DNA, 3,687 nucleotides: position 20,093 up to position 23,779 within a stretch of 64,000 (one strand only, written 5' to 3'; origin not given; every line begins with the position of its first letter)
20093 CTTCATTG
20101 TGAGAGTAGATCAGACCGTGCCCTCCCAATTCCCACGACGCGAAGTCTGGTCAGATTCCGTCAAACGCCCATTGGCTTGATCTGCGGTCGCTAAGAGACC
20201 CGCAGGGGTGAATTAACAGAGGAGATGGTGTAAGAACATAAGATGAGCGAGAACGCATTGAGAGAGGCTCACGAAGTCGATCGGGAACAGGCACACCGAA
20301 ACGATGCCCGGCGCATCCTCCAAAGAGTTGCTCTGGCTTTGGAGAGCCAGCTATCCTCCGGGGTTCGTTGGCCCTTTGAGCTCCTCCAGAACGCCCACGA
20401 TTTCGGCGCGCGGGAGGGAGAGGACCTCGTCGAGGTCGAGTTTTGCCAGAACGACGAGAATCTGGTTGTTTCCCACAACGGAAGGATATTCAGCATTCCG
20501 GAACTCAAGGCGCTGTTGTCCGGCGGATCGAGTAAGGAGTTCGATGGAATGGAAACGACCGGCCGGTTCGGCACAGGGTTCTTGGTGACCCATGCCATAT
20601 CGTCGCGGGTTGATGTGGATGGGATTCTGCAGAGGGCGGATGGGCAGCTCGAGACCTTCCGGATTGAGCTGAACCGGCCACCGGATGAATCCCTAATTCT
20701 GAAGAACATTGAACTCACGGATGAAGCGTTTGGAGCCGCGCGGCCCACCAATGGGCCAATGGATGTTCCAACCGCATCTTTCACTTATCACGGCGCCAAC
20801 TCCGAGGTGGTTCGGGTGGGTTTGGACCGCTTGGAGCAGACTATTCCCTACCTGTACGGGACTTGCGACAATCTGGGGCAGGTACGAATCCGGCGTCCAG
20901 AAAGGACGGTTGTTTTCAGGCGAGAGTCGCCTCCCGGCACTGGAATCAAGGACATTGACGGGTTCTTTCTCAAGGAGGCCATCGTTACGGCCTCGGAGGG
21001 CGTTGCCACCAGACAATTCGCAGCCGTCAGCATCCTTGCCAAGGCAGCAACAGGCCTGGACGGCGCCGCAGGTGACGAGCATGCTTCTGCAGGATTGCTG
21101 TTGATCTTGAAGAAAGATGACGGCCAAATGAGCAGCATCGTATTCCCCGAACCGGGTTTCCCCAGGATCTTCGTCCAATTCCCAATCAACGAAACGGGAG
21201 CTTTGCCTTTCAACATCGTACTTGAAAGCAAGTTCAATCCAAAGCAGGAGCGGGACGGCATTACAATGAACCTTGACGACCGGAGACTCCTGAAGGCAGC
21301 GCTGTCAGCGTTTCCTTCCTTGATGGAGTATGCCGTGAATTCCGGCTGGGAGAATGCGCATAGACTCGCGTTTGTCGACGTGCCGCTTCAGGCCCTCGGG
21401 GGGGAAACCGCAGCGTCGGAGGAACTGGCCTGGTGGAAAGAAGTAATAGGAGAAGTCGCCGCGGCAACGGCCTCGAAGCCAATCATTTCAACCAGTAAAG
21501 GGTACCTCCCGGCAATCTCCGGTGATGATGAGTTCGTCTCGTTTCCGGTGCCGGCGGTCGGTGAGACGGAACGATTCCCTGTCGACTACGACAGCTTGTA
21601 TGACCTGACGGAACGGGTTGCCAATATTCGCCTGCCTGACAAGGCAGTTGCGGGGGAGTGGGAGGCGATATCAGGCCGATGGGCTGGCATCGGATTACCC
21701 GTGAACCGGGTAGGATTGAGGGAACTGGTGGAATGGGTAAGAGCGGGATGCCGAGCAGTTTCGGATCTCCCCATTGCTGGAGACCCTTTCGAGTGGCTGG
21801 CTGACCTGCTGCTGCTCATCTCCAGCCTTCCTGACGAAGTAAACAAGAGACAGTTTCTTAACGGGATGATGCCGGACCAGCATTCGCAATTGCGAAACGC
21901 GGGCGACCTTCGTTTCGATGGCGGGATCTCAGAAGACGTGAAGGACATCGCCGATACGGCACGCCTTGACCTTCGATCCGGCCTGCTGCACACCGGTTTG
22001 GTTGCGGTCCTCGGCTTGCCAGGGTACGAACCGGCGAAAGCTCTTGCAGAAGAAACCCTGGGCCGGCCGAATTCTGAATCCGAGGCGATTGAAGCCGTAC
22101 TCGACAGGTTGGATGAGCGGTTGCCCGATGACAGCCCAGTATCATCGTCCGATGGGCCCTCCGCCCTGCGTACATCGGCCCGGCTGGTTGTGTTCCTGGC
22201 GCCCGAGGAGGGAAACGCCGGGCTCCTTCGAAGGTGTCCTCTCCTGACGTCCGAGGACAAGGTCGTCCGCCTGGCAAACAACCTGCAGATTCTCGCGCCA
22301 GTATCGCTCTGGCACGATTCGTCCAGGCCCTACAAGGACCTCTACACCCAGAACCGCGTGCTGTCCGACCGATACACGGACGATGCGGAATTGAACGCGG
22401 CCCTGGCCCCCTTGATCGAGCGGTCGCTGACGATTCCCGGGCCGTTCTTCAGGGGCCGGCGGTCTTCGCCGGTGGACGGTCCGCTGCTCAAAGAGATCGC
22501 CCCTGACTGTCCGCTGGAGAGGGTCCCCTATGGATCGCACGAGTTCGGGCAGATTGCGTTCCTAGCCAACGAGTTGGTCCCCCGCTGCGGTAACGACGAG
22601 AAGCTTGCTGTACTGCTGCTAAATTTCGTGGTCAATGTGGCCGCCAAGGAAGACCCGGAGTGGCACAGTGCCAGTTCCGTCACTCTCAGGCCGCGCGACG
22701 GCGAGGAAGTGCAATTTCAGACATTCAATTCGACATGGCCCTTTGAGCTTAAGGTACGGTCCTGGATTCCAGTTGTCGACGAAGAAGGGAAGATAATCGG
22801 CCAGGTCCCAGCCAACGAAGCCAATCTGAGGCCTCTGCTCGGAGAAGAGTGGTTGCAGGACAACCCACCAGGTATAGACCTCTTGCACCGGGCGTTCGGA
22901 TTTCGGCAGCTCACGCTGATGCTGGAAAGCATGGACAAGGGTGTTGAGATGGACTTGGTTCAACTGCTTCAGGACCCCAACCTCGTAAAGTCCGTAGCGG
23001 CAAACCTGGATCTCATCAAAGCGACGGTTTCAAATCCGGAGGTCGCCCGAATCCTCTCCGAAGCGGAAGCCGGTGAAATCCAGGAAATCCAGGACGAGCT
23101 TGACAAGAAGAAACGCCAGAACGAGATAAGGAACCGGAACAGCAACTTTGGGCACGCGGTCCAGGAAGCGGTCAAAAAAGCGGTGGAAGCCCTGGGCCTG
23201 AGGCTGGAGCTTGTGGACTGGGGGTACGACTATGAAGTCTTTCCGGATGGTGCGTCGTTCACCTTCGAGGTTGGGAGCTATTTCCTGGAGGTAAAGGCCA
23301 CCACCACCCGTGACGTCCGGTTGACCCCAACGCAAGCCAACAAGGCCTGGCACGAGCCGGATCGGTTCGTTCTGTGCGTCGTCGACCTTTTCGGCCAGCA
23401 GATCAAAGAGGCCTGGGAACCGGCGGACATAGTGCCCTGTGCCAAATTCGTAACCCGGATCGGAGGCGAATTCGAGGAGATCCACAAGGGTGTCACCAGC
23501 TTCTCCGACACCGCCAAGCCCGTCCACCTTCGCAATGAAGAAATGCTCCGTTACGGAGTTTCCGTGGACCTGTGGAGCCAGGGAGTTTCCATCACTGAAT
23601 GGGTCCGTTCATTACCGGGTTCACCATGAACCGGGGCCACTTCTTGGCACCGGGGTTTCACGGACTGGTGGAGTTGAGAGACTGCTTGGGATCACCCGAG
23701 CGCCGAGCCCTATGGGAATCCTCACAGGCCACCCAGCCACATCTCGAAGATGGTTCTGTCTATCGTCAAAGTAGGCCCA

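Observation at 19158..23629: Crp/Fnr-like gene + 1128-aa GHKL-ATPase/DUF3883-nuclease, divergent from the CBASS operon: candidate undescribed defence module or a transcription-coupled second arm of CBASS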

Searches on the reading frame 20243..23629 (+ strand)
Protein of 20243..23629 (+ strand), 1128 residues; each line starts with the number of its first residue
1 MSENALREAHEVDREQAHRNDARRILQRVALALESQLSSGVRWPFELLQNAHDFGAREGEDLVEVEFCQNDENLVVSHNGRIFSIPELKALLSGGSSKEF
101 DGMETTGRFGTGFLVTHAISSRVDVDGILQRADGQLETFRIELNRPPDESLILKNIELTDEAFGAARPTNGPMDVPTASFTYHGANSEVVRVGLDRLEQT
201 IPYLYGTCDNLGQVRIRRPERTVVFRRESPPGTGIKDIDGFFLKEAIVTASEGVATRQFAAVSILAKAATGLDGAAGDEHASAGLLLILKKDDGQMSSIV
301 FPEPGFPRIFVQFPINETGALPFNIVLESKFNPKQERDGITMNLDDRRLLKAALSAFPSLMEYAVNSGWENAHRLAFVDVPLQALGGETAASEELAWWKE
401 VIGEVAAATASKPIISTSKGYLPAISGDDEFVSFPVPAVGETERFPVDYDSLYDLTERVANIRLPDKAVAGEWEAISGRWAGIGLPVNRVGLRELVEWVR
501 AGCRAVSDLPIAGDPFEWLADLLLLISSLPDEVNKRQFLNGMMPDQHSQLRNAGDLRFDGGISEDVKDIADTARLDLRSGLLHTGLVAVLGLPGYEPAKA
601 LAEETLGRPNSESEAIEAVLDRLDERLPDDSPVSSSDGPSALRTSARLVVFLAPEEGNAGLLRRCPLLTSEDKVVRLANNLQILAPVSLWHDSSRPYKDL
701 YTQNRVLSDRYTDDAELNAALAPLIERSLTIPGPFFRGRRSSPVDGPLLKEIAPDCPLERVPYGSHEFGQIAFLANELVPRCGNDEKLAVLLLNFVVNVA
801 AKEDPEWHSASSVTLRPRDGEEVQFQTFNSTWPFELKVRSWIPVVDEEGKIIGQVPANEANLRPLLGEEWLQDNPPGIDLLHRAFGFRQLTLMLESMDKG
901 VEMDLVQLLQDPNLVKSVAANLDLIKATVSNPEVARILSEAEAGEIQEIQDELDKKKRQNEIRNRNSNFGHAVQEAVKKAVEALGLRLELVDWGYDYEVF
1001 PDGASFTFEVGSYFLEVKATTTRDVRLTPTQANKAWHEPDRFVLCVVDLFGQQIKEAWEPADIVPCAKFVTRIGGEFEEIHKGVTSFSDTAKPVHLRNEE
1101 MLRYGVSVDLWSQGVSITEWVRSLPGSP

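Call 7: search_protein_families(library=pfam, proteins=[window:20243-23629:+], max_evalue=0.01)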
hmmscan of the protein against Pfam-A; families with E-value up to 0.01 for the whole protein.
window:20243-23629:+ (1128 aa): 2 families
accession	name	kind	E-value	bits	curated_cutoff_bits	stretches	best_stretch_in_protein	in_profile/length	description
PF13020.12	NOV_C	-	0.0013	19.2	22.1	1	993-1052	29-84/91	Protein NO VEIN, C-terminal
PF02518.31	HATPase_c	-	0.0075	17.1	26.4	0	46-144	12-108/111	Histidine kinase-, DNA gyrase B-, and HSP90-like ATPase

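Call 8: search_protein_families(library=padloc, proteins=[window:20243-23629:+], max_evalue=0.01)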
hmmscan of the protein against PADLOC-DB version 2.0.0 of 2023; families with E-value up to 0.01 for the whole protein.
window:20243-23629:+ (1128 aa): 8 families
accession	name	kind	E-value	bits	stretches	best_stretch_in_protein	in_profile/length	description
PDLC03967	TmtA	-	1.8e-91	306.1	2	7-597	6-575/1063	-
PDLC03968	TmtA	-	3.4e-15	52.8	1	42-125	77-156/1486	-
PDLC03972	TmtA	-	5.5e-14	49.2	1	42-123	43-123/1302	-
PDLC03966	TmtA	-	3.5e-12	42.9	2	40-123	43-133/1655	-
PDLC03965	TmtA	-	6.8e-11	38.9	1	42-118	32-105/1370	-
PDLC03970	TmtA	-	1.9e-09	34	1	45-120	67-135/1552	-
PDLC03964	TmtA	-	5.6e-09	32.6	1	45-144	51-140/1538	-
PDLC03971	TmtA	-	2.3e-05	20.1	1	41-98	55-117/1782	-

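Call 10: search_protein_families(library=ncbifam, proteins=[window:20243-23629:+], max_evalue=0.1)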
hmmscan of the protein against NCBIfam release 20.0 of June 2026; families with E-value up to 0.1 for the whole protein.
window:20243-23629:+ (1128 aa): 1 family
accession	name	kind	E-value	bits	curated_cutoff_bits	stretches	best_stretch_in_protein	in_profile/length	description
NF047352.1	P_loop_sacsin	domain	3.4e-16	59.5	50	1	42-125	2-79/80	sacsin N-terminal ATP-binding-like domain-containing protein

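Call 30: find_homologous_proteins(query=window:20243-23626:+)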
Query window:20243-23626:+ (1128 aa): 564 proteins with E <= 0.001 among 8000 candidates; the best 120 are listed.
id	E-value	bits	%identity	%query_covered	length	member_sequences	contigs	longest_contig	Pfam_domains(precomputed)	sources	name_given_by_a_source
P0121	0.0e+0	2355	92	100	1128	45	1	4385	-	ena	-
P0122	0.0e+0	2195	86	100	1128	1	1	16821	-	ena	-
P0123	0.0e+0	2180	86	98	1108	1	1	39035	-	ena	-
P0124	0.0e+0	2145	84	100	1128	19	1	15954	-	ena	-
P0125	0.0e+0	2136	83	100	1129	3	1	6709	-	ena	-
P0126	0.0e+0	2116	83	100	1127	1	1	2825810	-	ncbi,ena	-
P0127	0.0e+0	2078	81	100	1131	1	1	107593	-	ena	-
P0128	0.0e+0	2062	81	100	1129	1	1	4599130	-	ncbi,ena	-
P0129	0.0e+0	2051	80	100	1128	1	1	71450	-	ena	-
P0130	0.0e+0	2023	80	99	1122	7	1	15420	-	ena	-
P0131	0.0e+0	2015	80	100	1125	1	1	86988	-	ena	-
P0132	0.0e+0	2001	79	100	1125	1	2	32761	-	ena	-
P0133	0.0e+0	1999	81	96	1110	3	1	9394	-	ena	-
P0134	0.0e+0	1977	78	100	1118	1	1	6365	-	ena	-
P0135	0.0e+0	1957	79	97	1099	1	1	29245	-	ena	-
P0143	0.0e+0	1661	65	100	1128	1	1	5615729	-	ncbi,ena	-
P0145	0.0e+0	1650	65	100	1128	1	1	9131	-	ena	-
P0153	0.0e+0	1377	57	100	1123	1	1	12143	-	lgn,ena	-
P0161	0.0e+0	1263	54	100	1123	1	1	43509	-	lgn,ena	-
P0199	0.0e+0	1033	47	100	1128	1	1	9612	-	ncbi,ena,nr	ncbi:MAG: hypothetical protein OXG80_08980 [Chloroflexi bacterium]|nr:hypothetical protein [Chlorofl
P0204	8.4e-293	992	45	100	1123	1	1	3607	-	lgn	-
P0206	1.1e-290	985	45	100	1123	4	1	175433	-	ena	-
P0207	4.4e-289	980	46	100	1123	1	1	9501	-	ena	-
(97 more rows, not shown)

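Call 31: find_encoding_contigs(protein=P0122, flank=7000, max_places=3)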
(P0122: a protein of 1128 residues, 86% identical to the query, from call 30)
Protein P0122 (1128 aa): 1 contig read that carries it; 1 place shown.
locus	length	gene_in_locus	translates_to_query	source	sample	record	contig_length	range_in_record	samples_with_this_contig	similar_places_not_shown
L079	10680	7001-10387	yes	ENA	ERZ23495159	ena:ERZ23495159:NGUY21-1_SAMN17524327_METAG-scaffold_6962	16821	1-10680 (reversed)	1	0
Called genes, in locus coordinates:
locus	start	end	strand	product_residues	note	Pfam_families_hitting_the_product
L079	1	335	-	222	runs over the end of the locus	-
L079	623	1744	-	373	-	PF07510:GmrSD_C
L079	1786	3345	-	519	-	PF00899:ThiF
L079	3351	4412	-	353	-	PF18144:SMODS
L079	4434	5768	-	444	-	PF13676:TIR_2, PF18145:SAVED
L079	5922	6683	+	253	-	-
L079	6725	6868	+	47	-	-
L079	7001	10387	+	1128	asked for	-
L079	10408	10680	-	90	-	?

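Call 32: find_encoding_contigs(protein=P0126, flank=7000, max_places=2)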
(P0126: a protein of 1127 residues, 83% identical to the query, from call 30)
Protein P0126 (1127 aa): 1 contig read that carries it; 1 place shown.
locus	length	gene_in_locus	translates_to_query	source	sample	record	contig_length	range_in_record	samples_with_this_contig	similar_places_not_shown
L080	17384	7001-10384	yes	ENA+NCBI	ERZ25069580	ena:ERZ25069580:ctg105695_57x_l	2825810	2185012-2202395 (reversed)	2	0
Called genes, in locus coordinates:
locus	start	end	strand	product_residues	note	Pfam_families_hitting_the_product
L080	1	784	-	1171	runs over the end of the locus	PF13091:PLDc_2, PF00271:Helicase_C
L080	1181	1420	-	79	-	PF01954:AF2212-like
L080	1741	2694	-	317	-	PF00589:Phage_integrase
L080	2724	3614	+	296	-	PF12950:TaqI_C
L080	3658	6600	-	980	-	PF02384:N6_Mtase (faint), PF20473:MmeI_Mtase, PF07669:Eco57I, PF12950:TaqI_C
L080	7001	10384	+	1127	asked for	-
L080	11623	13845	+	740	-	PF10101:DUF2339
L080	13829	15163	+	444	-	PF13163:DUF3999, PF00754:F5_F8_type_C (faint), PF13163:DUF3999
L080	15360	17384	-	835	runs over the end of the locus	PF00501:AMP-binding, PF00550:PP-binding, PF01553:Acyltransferase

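Call 33: find_encoding_contigs(protein=P0143, flank=7000, max_places=2)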
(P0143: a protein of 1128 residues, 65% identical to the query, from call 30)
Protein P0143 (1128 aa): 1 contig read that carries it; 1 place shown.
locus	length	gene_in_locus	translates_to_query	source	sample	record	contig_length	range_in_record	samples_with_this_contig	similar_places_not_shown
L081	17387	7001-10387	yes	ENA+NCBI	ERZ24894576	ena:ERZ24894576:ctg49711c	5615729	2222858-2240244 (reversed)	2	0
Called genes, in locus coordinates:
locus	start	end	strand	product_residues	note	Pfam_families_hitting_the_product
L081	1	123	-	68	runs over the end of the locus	-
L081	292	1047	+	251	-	PF00106:adh_short, PF08659:KR, PF13561:adh_short_C2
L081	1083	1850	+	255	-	PF00106:adh_short, PF08659:KR, PF13561:adh_short_C2, PF23441:SDR (weak)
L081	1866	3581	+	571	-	PF00903:Glyoxalase, PF13669:Glyoxalase_4 (faint), PF18029:Glyoxalase_6 (faint), PF00903:Glyoxalase, PF19559:DUF6081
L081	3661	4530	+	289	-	PF01261:AP_endonuc_2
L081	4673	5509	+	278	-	PF01261:AP_endonuc_2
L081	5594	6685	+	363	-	PF01408:GFO_IDH_MocA, PF22725:GFO_IDH_MocA_C3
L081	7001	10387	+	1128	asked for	-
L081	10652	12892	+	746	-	PF01935:DUF87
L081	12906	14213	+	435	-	-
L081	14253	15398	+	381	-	PF01555:N6_N4_Mtase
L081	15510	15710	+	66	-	-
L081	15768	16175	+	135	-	PF01609:DDE_Tnp_1, PF13612:DDE_Tnp_1_3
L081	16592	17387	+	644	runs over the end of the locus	PF03235:GmrSD_N, PF07510:GmrSD_C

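Call 45: find_related_loci(query=A3, collection=metagenome_contigs, flank=6000)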
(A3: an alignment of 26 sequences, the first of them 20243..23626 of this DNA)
Query A3 (1128 aa) in metagenome_contigs; peptide patterns used: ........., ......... (x = any residue, [..] = any of these).
236 stretches matched a pattern; 179 encode a relative of the query (tblastn E <= 1e-3); the best 80 are kept; 80 distinct loci.
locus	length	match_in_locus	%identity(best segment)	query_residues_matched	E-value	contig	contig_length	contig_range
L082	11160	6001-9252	34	1-1124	2e-177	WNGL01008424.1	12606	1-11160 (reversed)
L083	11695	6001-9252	34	1-1124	2e-177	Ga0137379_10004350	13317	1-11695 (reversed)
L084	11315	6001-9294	33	1-1126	1e-173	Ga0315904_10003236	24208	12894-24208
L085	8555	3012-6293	32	1-1124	3e-169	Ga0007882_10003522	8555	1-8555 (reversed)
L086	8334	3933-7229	33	1-1128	6e-169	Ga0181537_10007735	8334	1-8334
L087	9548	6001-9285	34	1-1122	8e-168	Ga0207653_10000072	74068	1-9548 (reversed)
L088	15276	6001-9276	35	1-1124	5e-177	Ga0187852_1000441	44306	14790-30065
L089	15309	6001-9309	33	1-1127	3e-167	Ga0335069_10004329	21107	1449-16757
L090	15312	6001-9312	32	1-1128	6e-167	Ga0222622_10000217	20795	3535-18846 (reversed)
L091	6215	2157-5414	33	13-1128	1e-168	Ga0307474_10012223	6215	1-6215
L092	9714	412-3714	33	1-1128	2e-166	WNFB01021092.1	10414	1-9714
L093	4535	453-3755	33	1-1128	5e-172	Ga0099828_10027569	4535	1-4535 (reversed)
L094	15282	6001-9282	34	1-1124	7e-166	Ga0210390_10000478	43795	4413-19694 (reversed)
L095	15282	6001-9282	34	1-1124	7e-166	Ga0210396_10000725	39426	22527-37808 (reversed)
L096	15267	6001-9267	34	13-1124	7e-165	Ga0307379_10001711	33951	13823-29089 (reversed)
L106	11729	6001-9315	34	1-1128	1e-158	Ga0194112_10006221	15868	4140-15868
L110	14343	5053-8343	34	1-1128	2e-157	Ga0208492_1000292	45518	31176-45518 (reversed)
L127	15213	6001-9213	33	15-1123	4e-144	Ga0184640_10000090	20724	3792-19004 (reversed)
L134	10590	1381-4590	30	15-1123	1e-128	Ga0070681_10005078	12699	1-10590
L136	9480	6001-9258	33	13-1128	2e-166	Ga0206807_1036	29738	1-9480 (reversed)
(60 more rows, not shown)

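Call 84: search_dna_similar(query=window:20243-23626:+, collection=plasmids, mode=protein, max_evalue=1e-10, max_rows=10)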
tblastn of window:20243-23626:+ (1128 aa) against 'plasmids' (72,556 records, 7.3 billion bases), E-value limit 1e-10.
Records with a match: 2; places in all: 2; records where one place covers at least 80% of the query: 0.
Best place of each record, by identity: <60% 2.
By first word of the organism name: Dolichospermum 1; Chondrinema 1.
By predicted mobility (MOB-suite, as given by PLSDB): conjugative 1; non-mobilizable 1.
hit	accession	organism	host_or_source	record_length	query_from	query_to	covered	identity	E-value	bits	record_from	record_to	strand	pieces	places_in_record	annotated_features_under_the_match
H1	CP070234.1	Dolichospermum sp. DET69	freshwater metagenome,metagenomic ...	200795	15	586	51%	22.8%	2e-23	115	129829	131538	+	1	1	hypothetical protein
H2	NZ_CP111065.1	Chondrinema litorale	Seaweed,red alga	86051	22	150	11%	34.1%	9e-11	74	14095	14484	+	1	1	hypothetical protein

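Call 97: search_solved_structures(query=A6, max_evalue=0.1)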
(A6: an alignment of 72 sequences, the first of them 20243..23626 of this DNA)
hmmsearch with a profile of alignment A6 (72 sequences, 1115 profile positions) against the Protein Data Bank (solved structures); distinct sequences matched with E-value up to 0.1: 0.

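Call 102: predict_structure(alignment_id=A6)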
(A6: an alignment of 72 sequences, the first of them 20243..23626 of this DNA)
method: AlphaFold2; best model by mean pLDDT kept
length: 1128 residues; sequences in the alignment: 72
mean_pLDDT: 82.8   pTM: 0.59
mean pLDDT of the five models: 82.8, 82.4, 80.9, 80.3, 79.9
residues with pLDDT >= 90: 535; 70-90: 402; 50-70: 108; < 50: 83
segments of 3 or more residues with pLDDT < 50: 97-106, 272-279, 916-942, 944-946, 948-950, 991-1012, 1082-1086, 1126-1128
pLDDT, mean of each block of 10 residues (from residue 1): 85 88 88 84 89 82 93 93 84 58 51 84 92 88 91 91 87 80 94 93 91 93 89 75 91 90 84 45 92 84 92 88 93 82 91 95 93 94 82 92 96 93 89 94 88 95 94 95 93 94 93 95 95 91 95 93 93 93 96 95 93 94 91 77 93 85 93 89 93 92 92 91 91 90 86 87 84 90 91 93 89 76 87 91 85 89 86 86 86 71 59 50 41 43 47 58 68 77 61 43 33 66 70 74 81 73 82 66 48 57 70 82 58
secondary structure, 60 per line:
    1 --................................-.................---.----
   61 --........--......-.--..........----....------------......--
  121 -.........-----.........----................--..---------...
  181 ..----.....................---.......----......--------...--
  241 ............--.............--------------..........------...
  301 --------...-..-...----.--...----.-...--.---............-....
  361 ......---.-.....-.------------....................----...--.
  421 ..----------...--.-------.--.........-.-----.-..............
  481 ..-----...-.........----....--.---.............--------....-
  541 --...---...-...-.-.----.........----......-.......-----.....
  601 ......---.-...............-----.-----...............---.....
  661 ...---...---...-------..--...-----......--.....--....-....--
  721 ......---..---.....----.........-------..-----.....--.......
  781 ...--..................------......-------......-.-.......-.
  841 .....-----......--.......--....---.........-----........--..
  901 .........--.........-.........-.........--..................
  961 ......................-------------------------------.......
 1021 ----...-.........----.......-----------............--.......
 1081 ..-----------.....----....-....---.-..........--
elements in order (helices of 4 or more, strands of 3 or more residues): H3-34 H36-52 E63-70 E73-78 H85-92 H97-100 H113-118 E122-130 E136-144 H149-164 E178-182 H187-207 E211-217 E222-227 E236-238 E241-252 E255-267 E282-291 E298-300 E309-311 E326-328 H344-355 H357-366 H372-376 H391-410 E415-417 E420-422 E433-435 H449-457 H467-482 E488-490 H492-500 H515-527 H536-539 E543-545 E549-551 H564-572 H577-580 H584-590 H596-606 H612-626 H638-652 H656-663 E667-669 E673-675 H695-700 H710-713 H715-718 H721-726 E735-739 H746-752 E767-771 H774-783 H786-803 E810-815 E823-828 H832-838 E840-845 E851-856 H859-865 H868-871 H875-883 H889-896 H899-909 H912-920 H922-930 H932-940 H943-982 E1014-1020 E1025-1027 H1029-1037 E1042-1048 H1060-1066 E1067-1071 H1074-1082 E1094-1098 E1103-1106 H1108-1111 H1117-1126

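Call 104: fold_search(model_id=the predicted structure, library=pdb)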
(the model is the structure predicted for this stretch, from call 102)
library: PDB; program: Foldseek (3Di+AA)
matches with E <= 10: 418; with E <= 0.001: 146
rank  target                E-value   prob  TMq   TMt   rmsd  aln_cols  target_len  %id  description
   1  8u1l_A                3.6e-07  1.00  0.21  0.32  15.2       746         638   10  Cryo-EM structure of the RAF1-HSP90-CDC37 complex in the closed state (released 2024-03-13)
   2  6xlf_A                6.3e-07  1.00  0.21  0.34  11.2       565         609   11  Full-length Hsc82 in complex with Aha1 in the presence of AMP-PNP (released 2021-06-30)
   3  5fwk_B                6.3e-07  1.00  0.18  0.27  14.6       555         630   11  Atomic cryoEM structure of Hsp90-Cdc37-Cdk4 complex (released 2016-07-06)
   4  1y4u_B                9.0e-07  1.00  0.13  0.24  15.9       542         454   10  Conformation rearrangement of heat shock protein 90 upon ADP binding (released 2005-04-19)
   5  9a6t_B                1.4e-06  1.00  0.21  0.32  14.8       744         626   11  Integrative model of DNAK-HTPG by crosslinking MS and deep learning (released 2024-09-18)
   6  9kmr_A                1.4e-06  1.00  0.18  0.27  14.0       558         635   11  Human Hsp90-PINK1 complex (released 2025-10-15)
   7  5uls_B                1.7e-06  1.00  0.20  0.31  17.2       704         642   10  Structure of GRP94 in the active conformation (released 2017-09-27)
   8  7zub_B                1.8e-06  1.00  0.22  0.34  12.4       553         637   12  Cryo-EM structure of the indirubin-bound Hsp90-XAP2-AHR complex (released 2022-11-23)
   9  6xlg_A                1.8e-06  1.00  0.18  0.29  12.9       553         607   10  Full-length Hsc82 in complex with two Aha1 CTD in the presence of ATPgammaS (released 2021-06-30)
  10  6xlf_B                1.9e-06  1.00  0.19  0.30  11.5       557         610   10  Full-length Hsc82 in complex with Aha1 in the presence of AMP-PNP (released 2021-06-30)
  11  6xlc_A                2.5e-06  1.00  0.19  0.31  12.0       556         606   11  Full-length Hsc82 bound to AMPPNP (released 2021-06-30)
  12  8eoa_B                3.1e-06  1.00  0.21  0.33  13.4       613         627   11  Cryo-EM structure of human HSP90B-AIPL1 complex (released 2023-01-25)
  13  7y04_A                3.2e-06  1.00  0.20  0.32  13.2       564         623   13  Hsp90-AhR-p23 complex (released 2023-01-04)
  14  5uls_A                3.2e-06  1.00  0.17  0.27  13.8       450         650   11  Structure of GRP94 in the active conformation (released 2017-09-27)
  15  8h77_A                3.4e-06  1.00  0.21  0.32  12.8       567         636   10  Hsp90-AhR-p23-XAP2 complex (released 2023-01-04)
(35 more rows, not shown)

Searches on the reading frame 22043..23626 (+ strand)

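Call 47: search_protein_families(library=padloc, proteins=[window:22043-23626:+], max_evalue=0.0001)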
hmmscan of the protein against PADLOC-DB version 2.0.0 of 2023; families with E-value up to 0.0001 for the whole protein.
window:22043-23626:+ (528 aa): 1 family
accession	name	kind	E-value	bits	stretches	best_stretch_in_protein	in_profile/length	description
PDLC03967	TmtA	-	2e-27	94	1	290-523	827-1055/1063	-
